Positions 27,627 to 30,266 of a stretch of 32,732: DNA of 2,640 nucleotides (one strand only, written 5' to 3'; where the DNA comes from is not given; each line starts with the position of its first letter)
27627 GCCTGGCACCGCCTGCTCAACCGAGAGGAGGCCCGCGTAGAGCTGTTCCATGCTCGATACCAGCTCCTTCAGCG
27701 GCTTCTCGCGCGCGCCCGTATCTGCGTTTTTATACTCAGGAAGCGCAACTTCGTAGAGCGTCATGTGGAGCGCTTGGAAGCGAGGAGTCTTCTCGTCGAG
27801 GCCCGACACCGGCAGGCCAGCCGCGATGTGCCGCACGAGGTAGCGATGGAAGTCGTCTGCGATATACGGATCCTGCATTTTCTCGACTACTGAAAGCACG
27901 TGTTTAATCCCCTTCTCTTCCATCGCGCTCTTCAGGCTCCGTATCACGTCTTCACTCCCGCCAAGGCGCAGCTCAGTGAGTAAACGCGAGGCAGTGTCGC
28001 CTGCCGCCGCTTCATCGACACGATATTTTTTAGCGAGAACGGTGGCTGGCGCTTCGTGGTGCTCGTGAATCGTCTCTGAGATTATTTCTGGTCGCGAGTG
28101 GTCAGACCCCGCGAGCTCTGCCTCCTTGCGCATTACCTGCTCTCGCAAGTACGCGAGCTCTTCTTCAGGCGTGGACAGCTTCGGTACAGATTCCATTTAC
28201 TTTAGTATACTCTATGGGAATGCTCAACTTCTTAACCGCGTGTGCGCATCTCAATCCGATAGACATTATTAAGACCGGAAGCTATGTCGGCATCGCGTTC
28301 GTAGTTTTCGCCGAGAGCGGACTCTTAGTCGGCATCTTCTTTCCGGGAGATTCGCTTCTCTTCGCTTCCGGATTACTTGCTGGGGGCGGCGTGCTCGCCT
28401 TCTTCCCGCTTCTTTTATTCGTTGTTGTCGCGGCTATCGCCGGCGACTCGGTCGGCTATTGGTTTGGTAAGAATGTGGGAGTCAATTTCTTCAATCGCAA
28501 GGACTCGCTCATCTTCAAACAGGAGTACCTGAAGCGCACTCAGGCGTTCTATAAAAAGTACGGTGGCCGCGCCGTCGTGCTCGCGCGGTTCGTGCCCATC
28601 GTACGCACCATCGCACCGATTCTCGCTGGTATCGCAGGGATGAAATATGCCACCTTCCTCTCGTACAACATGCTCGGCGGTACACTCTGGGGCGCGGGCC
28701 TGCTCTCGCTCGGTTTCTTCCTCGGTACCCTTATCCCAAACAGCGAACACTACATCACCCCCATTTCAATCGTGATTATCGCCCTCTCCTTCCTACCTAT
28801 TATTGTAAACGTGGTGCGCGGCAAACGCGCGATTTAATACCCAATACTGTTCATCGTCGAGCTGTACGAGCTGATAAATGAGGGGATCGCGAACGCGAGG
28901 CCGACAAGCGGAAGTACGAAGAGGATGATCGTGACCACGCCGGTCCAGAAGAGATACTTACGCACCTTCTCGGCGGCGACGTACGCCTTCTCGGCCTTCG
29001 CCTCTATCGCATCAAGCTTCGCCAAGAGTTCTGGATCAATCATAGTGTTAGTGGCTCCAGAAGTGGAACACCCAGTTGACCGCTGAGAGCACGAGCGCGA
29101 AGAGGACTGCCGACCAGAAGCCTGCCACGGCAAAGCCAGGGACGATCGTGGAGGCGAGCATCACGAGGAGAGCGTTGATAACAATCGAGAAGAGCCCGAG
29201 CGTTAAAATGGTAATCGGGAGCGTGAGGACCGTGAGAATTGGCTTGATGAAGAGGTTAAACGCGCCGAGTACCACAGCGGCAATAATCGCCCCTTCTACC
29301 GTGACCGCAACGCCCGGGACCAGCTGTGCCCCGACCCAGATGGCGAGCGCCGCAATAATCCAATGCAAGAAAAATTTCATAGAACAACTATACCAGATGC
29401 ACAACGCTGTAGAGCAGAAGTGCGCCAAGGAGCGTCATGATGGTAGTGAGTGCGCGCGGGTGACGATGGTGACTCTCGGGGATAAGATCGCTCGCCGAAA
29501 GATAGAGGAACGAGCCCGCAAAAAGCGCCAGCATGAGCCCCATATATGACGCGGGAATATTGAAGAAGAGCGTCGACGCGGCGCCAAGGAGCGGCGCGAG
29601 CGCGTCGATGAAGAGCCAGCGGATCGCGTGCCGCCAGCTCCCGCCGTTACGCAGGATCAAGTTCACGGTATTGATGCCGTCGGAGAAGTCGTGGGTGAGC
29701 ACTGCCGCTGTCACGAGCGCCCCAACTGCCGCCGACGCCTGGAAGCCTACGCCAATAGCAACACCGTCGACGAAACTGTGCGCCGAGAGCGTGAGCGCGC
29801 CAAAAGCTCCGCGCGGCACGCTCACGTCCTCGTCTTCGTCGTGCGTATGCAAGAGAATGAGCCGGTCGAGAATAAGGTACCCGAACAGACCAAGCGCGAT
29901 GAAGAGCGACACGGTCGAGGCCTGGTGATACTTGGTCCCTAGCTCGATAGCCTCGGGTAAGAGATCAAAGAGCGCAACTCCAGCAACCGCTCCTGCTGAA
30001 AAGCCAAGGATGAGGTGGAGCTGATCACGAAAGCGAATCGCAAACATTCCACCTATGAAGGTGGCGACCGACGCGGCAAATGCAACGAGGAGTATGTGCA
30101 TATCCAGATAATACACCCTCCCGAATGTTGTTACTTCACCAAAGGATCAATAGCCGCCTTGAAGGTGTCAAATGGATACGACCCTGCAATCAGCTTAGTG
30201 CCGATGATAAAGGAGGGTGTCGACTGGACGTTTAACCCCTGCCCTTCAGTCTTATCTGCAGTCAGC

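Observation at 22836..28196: Orphan soluble VirD4/TraD-like ATPase translationally coupled to a giant stalked membrane protein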

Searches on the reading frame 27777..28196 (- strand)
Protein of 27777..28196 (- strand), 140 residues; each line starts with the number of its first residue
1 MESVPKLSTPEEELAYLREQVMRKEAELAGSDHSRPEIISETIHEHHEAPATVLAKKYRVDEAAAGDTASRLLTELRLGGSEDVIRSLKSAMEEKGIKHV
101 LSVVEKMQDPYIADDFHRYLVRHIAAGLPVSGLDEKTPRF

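Call 87: search_protein_families(library=pfam, alignment_id=A9, max_evalue=0.01)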
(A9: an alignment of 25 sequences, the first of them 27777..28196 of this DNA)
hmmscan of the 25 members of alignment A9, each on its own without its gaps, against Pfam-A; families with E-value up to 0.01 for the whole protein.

A. member 1, window:27777-28196:- (140 aa): 0 families

B. families by the number of members that match (of 25 scanned): 1 family
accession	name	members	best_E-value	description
PF10232.14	Med8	1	0.0055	Mediator of RNA polymerase II transcription complex subunit 8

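Call 88: search_solved_structures(query=A9, max_evalue=5)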
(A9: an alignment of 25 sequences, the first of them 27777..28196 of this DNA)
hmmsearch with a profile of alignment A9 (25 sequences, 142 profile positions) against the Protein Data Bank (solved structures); distinct sequences matched with E-value up to 5: 1.
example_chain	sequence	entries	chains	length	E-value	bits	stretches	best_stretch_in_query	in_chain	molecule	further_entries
4jlr_S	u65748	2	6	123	0.092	16.8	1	17-100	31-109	RSV_1Isea designed scaffold | Epitope Scaffold rsv_1isea_FFL_001_C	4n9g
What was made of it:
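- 27792..28196 (-): N-ext module (aa 1-135): helical and acidic (pI 5.3), with a conserved core around aa 85-125 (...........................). No Pfam or PDB match (calls 87, 88).
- Closest known: Legionella Dot/Icm type IV coupling complex. Different: No sequence or fold similarity was shown between N-ext, DUF5663 or the big protein and IcmS, IcmW, DotM or CagZ (calls 87, 88).
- Tried and rejected: N-ext has no Pfam or PDB match (calls 87, 88).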

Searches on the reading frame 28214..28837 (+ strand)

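Call 102: search_protein_families(library=pfam, proteins=[window:28214-28837:+], max_evalue=0.001)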
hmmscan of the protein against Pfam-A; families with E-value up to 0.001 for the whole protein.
window:28214-28837:+ (207 aa): 1 family
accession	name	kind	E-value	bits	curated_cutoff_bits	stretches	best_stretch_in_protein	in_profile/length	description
PF09335.16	VTT_dom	-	3.8e-18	66.6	33.9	1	43-167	1-121/123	VTT domain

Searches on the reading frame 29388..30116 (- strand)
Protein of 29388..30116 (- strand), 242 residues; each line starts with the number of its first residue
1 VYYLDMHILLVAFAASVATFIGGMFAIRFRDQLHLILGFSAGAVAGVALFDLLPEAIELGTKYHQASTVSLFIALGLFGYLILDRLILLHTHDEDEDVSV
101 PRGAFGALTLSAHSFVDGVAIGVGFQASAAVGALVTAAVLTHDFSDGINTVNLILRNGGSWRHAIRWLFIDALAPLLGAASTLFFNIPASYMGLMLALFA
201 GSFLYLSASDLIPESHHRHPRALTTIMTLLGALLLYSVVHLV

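Call 102: search_protein_families(library=pfam, proteins=[window:29388-30116:-], max_evalue=0.001)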
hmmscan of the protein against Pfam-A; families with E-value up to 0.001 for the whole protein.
window:29388-30116:- (242 aa): 1 family
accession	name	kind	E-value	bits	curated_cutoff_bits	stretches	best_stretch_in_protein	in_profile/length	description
PF02535.28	Zip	-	1.4e-21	77.5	35.1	2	102-235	177-319/323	ZIP Zinc transporter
